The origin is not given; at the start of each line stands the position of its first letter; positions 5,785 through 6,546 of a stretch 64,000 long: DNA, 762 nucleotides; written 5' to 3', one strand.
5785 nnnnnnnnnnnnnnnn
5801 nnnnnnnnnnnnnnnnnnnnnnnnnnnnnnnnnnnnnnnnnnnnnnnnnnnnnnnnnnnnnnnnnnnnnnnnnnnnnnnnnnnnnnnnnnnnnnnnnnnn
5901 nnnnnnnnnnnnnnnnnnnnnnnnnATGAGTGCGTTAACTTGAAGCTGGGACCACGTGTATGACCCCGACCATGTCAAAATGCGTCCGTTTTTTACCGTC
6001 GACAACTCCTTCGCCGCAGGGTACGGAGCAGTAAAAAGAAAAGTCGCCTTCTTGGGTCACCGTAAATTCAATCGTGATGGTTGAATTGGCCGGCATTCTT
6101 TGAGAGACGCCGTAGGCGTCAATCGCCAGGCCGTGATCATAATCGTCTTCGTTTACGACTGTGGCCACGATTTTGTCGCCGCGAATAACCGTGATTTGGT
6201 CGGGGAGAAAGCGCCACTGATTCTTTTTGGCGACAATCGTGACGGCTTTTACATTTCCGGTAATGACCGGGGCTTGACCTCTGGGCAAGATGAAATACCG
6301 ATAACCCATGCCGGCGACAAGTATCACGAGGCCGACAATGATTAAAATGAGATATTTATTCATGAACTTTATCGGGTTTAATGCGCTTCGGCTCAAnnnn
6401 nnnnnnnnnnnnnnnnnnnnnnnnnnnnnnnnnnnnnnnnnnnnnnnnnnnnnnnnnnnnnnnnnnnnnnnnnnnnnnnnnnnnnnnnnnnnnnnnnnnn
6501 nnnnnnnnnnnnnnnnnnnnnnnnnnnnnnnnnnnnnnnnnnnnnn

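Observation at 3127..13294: A 10-kb copper-handling and thiol-redox supercluster with an unusual CcdA plus His/Met-rich CxxC fusion protein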

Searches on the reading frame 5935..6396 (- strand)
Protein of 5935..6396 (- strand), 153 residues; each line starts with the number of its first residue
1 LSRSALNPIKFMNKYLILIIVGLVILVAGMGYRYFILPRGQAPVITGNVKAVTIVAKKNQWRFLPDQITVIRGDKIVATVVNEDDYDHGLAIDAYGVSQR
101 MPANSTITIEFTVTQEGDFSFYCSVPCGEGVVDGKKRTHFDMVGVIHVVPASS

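Call 4: search_protein_families(library=pfam, proteins=[window:5935-6396:-], max_evalue=0.01)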
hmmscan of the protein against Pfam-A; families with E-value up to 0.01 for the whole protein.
window:5935-6396:- (153 aa): 2 families
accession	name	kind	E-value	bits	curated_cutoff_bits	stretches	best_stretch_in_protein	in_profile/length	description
PF13473.12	Cupredoxin_1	-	1e-07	32.3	27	1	50-125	21-94/104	Cupredoxin-like domain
PF00127.26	Copper-bind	-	0.0044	17.8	21.2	0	52-126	3-86/99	Copper binding proteins, plastocyanin/azurin family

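Call 6: search_protein_families(library=ncbifam, proteins=[window:5935-6396:-], max_evalue=0.1)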
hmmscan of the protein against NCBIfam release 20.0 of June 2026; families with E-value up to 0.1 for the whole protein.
window:5935-6396:- (153 aa): 9 families
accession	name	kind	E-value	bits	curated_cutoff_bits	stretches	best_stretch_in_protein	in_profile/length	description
TIGR04246.1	nitrous_NosZ_Gp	equivalog_domain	4.6e-09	35.1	625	1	47-127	480-563/578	Sec-dependent nitrous-oxide reductase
TIGR03096.1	nitroso_cyanin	equivalog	1.1e-08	34.9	142.85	1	64-125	59-120/135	nitrosocyanin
NF052460.1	L-NosZ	equivalog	2.8e-08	32.7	700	1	35-129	360-467/480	clade III lactonase-type nitrous-oxide reductase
TIGR04244.1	nitrous_NosZ_RR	equivalog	4.3e-06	25.5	625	1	50-127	533-613/627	TAT-dependent nitrous-oxide reductase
TIGR02656.1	cyanin_plasto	equivalog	0.00048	20.5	87.85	1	52-132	3-93/99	plastocyanin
NF050117.1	aa3_CtaC_Actin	exception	0.042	13.1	250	0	74-129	166-221/244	aa3-type cytochrome oxidase subunit II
TIGR04339.1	PQQ_MSMEG_3727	hypoth_equivalog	0.072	12.8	75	1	47-129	40-121/151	MSMEG_3727 family PQQ-associated protein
NF004285.1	PRK05696.1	equivalog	0.077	12.8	179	0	13-46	18-51/171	flagellar basal body-associated protein FliL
NF006380.0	PRK08621.1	equivalog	0.088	13.2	164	0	75-105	45-75/142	galactose-6-phosphate isomerase subunit LacA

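Call 44: search_solved_structures(query=window:5935-6396:-, max_evalue=1, show_alignments=2)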
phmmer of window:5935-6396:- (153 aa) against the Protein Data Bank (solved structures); distinct sequences matched with E-value up to 1: 65 (the best 60 are shown).
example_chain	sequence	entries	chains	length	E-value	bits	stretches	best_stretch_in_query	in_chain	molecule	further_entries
1iby_A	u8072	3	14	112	6.4e-08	35.6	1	48-125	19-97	NITROSOCYANIN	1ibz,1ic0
6pty_A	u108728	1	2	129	1.6e-06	31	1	41-129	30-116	Cytochrome c oxidase subunit 2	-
6ptt_A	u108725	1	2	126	3.9e-06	29.8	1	41-129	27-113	Cytochrome c oxidase subunit 2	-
6y77_A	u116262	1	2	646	0.00041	23.3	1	64-145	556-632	Nitrous-oxide reductase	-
6y71_A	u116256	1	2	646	0.00041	23.3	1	64-145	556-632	Nitrous-oxide reductase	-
7aqa_A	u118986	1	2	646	0.00041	23.3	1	64-145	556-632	Nitrous-oxide reductase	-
6y7d_A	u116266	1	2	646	0.00041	23.3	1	64-145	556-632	Nitrous-oxide reductase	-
6y6y_A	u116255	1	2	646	0.00041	23.3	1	64-145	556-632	Nitrous-oxide reductase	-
6y7e_A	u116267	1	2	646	0.00041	23.3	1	64-145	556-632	Nitrous-oxide reductase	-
6rkz_A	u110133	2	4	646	0.00041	23.2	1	64-145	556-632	Nitrous-oxide reductase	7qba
6y72_A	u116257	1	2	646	0.00044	23.2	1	64-145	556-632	Nitrous-oxide reductase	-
3sbp_A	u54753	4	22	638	0.00055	22.8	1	64-128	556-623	Nitrous-oxide reductase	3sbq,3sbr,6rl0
7aq0_A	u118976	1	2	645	0.00096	22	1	64-145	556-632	Nitrous-oxide reductase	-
7apy_A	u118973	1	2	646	0.001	21.9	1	64-145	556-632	Nitrous-oxide reductase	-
2lln_A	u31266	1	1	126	0.0015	21.4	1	41-130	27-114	Cytochrome c oxidase subunit 2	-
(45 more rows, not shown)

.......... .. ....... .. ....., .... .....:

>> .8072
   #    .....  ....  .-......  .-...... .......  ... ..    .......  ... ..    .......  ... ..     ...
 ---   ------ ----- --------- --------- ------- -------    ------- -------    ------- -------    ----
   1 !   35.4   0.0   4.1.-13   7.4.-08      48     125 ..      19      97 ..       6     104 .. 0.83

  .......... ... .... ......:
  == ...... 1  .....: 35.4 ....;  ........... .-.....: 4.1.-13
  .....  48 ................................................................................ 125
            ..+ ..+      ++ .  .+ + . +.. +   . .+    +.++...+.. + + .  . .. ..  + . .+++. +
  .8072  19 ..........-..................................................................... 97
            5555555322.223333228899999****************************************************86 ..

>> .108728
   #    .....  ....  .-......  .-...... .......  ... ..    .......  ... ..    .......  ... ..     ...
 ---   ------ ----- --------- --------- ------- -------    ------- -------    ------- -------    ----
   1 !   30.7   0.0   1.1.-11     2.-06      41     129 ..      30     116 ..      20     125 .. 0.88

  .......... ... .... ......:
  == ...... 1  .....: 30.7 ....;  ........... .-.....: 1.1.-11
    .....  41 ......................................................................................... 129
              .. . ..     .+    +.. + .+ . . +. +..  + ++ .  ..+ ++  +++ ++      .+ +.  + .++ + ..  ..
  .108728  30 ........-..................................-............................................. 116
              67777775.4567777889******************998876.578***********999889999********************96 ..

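Call 67: find_homologous_proteins(query=window:5938-6363:-, max_evalue=0.00001)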
Query seq(142 aa) (142 aa): 716 proteins with E <= 0.00001 among 727 candidates; the best 120 are listed.
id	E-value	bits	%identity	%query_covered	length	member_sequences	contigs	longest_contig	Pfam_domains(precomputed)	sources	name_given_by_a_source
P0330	5.3e-89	313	100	100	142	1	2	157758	PF13473.13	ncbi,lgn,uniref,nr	ncbi:MAG: cupredoxin domain-containing protein [Candidatus Sungbacteria bacterium]|uniref:Cupredoxin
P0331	4.3e-65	235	72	96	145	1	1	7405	PF13473.13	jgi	jgi:heme/copper-type cytochrome/quinol oxidase subunit 2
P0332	3.3e-64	233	71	96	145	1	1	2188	PF13473.13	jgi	jgi:heme/copper-type cytochrome/quinol oxidase subunit 2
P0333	1.8e-63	230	69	96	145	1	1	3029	PF13473.13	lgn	-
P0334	5.9e-63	229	72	96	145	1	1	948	PF13473.13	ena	-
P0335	8.1e-63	228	70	100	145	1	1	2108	PF13473.13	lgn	-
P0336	9.1e-63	228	72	97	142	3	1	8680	PF13473.13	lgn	-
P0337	1.4e-62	227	72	96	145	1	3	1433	PF13473.13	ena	-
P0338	1.6e-62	227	69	96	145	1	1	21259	PF13473.13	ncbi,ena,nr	ncbi:MAG: Uncharacterized protein G01um101433_533 [Parcubacteria group bacterium Gr01-1014_33]|nr:MA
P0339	1.7e-62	227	69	96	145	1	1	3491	PF13473.13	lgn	-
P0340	1.8e-62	227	69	96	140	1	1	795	PF13473.13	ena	-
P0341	3.2e-62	226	67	96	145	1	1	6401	PF13473.13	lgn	-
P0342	3.3e-62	226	68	100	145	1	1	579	PF13473.13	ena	-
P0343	4.2e-62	226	69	96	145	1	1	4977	PF13473.13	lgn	-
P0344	6.7e-62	225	69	96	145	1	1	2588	PF13473.13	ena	-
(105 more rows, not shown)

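Call 68: find_encoding_contigs(protein=P0330, flank=10000, max_places=2)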
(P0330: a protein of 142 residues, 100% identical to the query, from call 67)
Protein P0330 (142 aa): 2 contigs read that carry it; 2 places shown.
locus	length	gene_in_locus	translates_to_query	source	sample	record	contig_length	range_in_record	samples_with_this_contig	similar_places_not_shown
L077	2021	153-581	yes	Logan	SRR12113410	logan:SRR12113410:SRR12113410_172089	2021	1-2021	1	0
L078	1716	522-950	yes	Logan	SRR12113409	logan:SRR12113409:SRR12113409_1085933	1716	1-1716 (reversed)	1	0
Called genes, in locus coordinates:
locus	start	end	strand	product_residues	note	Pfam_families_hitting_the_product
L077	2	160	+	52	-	?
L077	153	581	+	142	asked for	PF13473:Cupredoxin_1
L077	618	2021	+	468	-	?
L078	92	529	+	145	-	-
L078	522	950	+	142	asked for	PF13473:Cupredoxin_1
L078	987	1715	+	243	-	?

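Call 76: predict_structure(alignment_id=A4)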
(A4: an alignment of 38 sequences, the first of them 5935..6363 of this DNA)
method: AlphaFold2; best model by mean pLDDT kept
length: 142 residues; sequences in the alignment: 38
mean_pLDDT: 82.4   pTM: 0.63
mean pLDDT of the five models: 82.4, 82.3, 81.7, 80.3, 79.8
residues with pLDDT >= 90: 40; 70-90: 74; 50-70: 28; < 50: 0
segments of 3 or more residues with pLDDT < 50: none
pLDDT, mean of each block of 10 residues (from residue 1): 90 93 72 78 86 89 92 85 83 92 85 56 69 86 64
secondary structure, 60 per line:
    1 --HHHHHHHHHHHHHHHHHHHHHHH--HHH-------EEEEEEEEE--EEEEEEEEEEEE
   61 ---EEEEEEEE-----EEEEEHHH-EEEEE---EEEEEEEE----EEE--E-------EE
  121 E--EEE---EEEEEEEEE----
elements in order: H3-25 E38-46 E49-60 E64-71 E77-81 E86-90 E94-101 E106-108 E119-121 E124-126 E130-138
